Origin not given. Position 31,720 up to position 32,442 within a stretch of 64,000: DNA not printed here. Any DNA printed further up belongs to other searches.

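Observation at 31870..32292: NUDIX hydrolase gene embedded inside the nuo operon (between nuoM and nuoN), with nadK and nudF immediately downstream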

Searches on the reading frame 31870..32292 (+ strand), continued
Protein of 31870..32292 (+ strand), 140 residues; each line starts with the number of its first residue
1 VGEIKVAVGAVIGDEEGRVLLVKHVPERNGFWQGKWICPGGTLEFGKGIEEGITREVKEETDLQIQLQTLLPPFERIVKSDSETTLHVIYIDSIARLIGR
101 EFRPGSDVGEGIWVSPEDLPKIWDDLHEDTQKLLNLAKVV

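Call 24: search_protein_families(library=pfam, proteins=[L073:7508-8755:+, L073:8755-9249:+, L073:9201-10010:+, L073:10505-13570:+, L020:8182-9177:+, L020:9171-9836:+, L023:8101-9102:+, L052:8098-9261:+, L052:9525-9980:+, L039:8209-9156:+], max_evalue=0.0001)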
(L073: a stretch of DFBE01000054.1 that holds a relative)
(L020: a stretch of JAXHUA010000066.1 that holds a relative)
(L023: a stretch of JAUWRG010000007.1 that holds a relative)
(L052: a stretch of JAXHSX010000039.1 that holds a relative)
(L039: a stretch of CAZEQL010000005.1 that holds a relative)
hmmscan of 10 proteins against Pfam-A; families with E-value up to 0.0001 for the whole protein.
L073:7508-8755:+ (416 aa): 1 family
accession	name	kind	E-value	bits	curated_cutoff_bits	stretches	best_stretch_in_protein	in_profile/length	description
PF00330.25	Aconitase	-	6e-97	325.9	28.7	2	25-283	16-306/463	Aconitase family (aconitate hydratase)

L073:8755-9249:+ (165 aa): 2 families
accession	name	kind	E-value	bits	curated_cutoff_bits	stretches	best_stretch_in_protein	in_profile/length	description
PF00694.25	Aconitase_C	-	4.1e-16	60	22.8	1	43-101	64-123/131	Aconitase C-terminal domain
PF06434.19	Aconitase_2_N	-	2.3e-08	34.4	27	1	8-157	4-170/204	Aconitate hydratase 2 N-terminus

L073:9201-10010:+ (270 aa): 2 families
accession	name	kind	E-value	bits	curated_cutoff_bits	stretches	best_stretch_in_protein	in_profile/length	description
PF12705.13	PDDEXK_1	-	3.7e-35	122.5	22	1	20-262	2-247/247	PD-(D/E)XK nuclease superfamily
PF01930.23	Cas_Cas4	-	1.7e-07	31.9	22.7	1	151-261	55-158/160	Domain of unknown function DUF83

L073:10505-13570:+ (1022 aa): 4 families
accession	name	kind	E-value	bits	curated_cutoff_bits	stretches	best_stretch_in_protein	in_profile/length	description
PF07733.18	DNA_pol3_alpha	-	3.7e-98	328.7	23.9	1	288-542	2-260/260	Bacterial DNA polymerase III alpha NTPase domain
PF17657.6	DNA_pol3_finger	-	3e-61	206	22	1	545-708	1-166/166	Bacterial DNA polymerase III alpha subunit finger domain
PF02811.25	PHP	-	1.3e-59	201.6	26.4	1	4-171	1-164/164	PHP domain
PF14579.12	HHH_6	-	1.1e-26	93.2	25.6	1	781-865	1-85/90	Helix-hairpin-helix motif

L020:8182-9177:+ (332 aa): 2 families
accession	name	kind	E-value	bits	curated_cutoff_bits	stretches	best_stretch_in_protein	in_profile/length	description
PF21694.2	DNA_pol3_delta_C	-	3e-24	85.8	27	1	205-328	1-119/121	DNA polymerase III delta subunit, C-terminal domain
PF06144.19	DNA_pol3_delta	-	1.4e-07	31.9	21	1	5-126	1-116/124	DNA polymerase III, delta subunit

L020:9171-9836:+ (222 aa): 0 families

L023:8101-9102:+ (334 aa): 2 families
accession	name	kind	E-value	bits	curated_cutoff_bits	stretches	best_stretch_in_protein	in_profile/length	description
PF21694.2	DNA_pol3_delta_C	-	1.1e-27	96.9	27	1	211-331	1-120/121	DNA polymerase III delta subunit, C-terminal domain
PF06144.19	DNA_pol3_delta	-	1.8e-10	41.3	21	1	21-138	1-122/124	DNA polymerase III, delta subunit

L052:8098-9261:+ (388 aa): 14 families
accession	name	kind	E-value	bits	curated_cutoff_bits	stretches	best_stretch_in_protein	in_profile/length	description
PF02662.21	FlpD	-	1.1e-37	129.2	22.3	2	268-379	2-120/123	Methyl-viologen-reducing hydrogenase, delta subunit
PF00037.32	Fer4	-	1.3e-20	72.7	21.1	3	190-211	1-22/24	4Fe-4S binding domain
PF12838.12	Fer4_7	-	2.4e-16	60.4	27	2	196-238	1-50/52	4Fe-4S dicluster domain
PF12837.12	Fer4_6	-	2.8e-16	59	25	1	189-211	1-23/24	4Fe-4S binding domain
PF14697.11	Fer4_21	-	1.1e-15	58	35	2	191-238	2-53/59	4Fe-4S dicluster domain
PF13237.11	Fer4_10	-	1.1e-14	54.6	25.5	2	189-237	1-53/53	4Fe-4S dicluster domain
PF13484.11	Fer4_16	-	7.6e-14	52.7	30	0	19-37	2-20/66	4Fe-4S double cluster binding domain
PF12797.12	Fer4_2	-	1.1e-13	50.6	24.5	1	189-209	2-22/22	4Fe-4S binding domain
PF13187.11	Fer4_9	-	8.6e-13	48.5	27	2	19-65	2-52/52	4Fe-4S dicluster domain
PF13534.11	Fer4_17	-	4e-09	37.3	22.2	0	193-210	42-59/61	4Fe-4S dicluster domain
PF25160.1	LdpA_Fe-S-bd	-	4.6e-08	33.2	27.6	0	25-68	9-46/49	LdpA Fe-S cluster-binding domain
PF13183.11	Fer4_8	-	1.2e-07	32.6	27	0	18-31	4-17/68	4Fe-4S dicluster domain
PF12800.12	Fer4_4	-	9.4e-07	29.1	24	0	224-237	2-15/17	4Fe-4S binding domain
PF13459.11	Fer4_15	-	2.7e-05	25.2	22.4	0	221-245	3-28/66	4Fe-4S single cluster domain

L052:9525-9980:+ (152 aa): 1 family
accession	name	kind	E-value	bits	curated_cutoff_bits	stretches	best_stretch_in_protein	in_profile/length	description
PF01750.23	HycI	-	3.5e-16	59.7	23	1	20-147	1-129/130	Hydrogenase maturation protease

L039:8209-9156:+ (316 aa): 1 family
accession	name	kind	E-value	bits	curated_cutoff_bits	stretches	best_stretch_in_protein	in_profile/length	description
PF00698.26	Acyl_transf_1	-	1.5e-41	143.4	32.7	1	9-283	2-272/319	Acyl transferase domain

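Call 32: predict_structure(alignment_id=A1)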
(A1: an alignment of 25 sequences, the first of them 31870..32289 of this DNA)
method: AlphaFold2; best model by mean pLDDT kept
length: 140 residues; sequences in the alignment: 25
mean_pLDDT: 89.6   pTM: 0.85
mean pLDDT of the five models: 89.6, 89.5, 89.1, 88.6, 87.2
residues with pLDDT >= 90: 98; 70-90: 31; 50-70: 11; < 50: 0
segments of 3 or more residues with pLDDT < 50: none
pLDDT, mean of each block of 10 residues (from residue 1): 87 95 71 82 94 95 95 92 89 93 80 95 93 93
secondary structure, 60 per line:
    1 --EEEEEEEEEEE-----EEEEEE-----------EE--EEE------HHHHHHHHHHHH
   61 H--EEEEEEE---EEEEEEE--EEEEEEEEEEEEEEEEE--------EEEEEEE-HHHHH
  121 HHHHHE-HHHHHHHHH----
elements in order: E3-13 E19-24 E40-42 H49-61 E64-70 E74-80 E83-99 E108-114 H116-125 H128-136

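Call 34: fold_search(model_id=the predicted structure, library=pdb)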
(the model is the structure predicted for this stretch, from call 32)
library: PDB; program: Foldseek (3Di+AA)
matches with E <= 10: 883; with E <= 0.001: 607
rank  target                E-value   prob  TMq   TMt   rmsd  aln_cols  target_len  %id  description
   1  3n77_A                8.4e-11  1.00  0.79  0.78   3.0       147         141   27  Crystal structure of Idp01880, putative NTP pyrophosphohydrolase of Salmonella typhimurium LT2 (released 2010-08-18)
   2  3oga_A                1.6e-10  1.00  0.76  0.79   3.4       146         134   26  1.75 Angstrom resolution crystal structure of a putative NTP pyrophosphohydrolase (yfaO) from Salmonella typhimurium L (released 2010-10-06)
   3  6dt3_A                1.8e-10  1.00  0.76  0.75   3.6       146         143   27  1.2 Angstrom Resolution Crystal Structure of Nucleoside Triphosphatase NudI from Klebsiella pneumoniae in Complex with (released 2018-06-27)
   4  6dt3_B                2.1e-10  1.00  0.81  0.79   4.1       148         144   28  1.2 Angstrom Resolution Crystal Structure of Nucleoside Triphosphatase NudI from Klebsiella pneumoniae in Complex with (released 2018-06-27)
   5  3i7u_C                2.6e-10  1.00  0.77  0.80   2.8       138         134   21  Crystal structure of AP4A hydrolase (aq_158) from Aquifex aeolicus VF5 (released 2009-07-21)
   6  1sz3_A                3.3e-10  1.00  0.76  0.69   3.3       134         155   23  CRYSTAL STRUCTURE OF NUDIX HYDROLASE DR1025 IN COMPLEXED WITH GNP AND MG+2 (released 2004-05-11)
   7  1sjy                  3.5e-10  1.00  0.75  0.69   3.0       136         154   23  Crystal Structure of NUDIX HYDROLASE DR1025 FROM DEINOCOCCUS RADIODURANS (released 2004-05-11)
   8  1soi                  3.5e-10  1.00  0.76  0.69   3.8       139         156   22  CRYSTAL STRUCTURE OF NUDIX HYDROLASE DR1025 IN COMPLEX WITH SM+3 (released 2004-05-11)
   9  3oga_B                5.4e-10  1.00  0.75  0.81   3.7       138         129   27  1.75 Angstrom resolution crystal structure of a putative NTP pyrophosphohydrolase (yfaO) from Salmonella typhimurium L (released 2010-10-06)
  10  1su2_A                8.7e-10  1.00  0.76  0.68   3.6       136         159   22  CRYSTAL STRUCTURE OF THE NUDIX HYDROLASE DR1025 IN COMPLEX WITH ATP (released 2004-05-11)
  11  3i7u_A                9.3e-10  1.00  0.73  0.77   3.4       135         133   21  Crystal structure of AP4A hydrolase (aq_158) from Aquifex aeolicus VF5 (released 2009-07-21)
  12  3grn_B                1.5e-09  1.00  0.77  0.78   3.1       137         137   23  CRYSTAL STRUCTURE OF MUTT PROTEIN FROM Methanosarcina mazei Go1 (released 2009-04-07)
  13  9cxx_A                1.6e-09  1.00  0.76  0.38   3.6       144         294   24  Structure of Rv2985, a Nudix diadenosine polyphosphatase from M. tuberculosis, in complex with putative ATP (released 2026-01-14)
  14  4kyx_A                1.9e-09  1.00  0.77  0.77   3.1       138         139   23  Crystal structure of ADP-ribose pyrophosphatase MutT from Rickettsia felis (released 2013-08-07)
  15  5xd5_A                2.3e-09  1.00  0.71  0.36   3.2       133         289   24  Crystal structure of Mycobacterium smegmatis MutT1 in complex with ATP, magnesium fluoride and phosphate (released 2017-08-09)
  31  3grn_A                8.6e-09  1.00  0.71  0.72   3.6       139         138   22  CRYSTAL STRUCTURE OF MUTT PROTEIN FROM Methanosarcina mazei Go1 (released 2009-04-07)
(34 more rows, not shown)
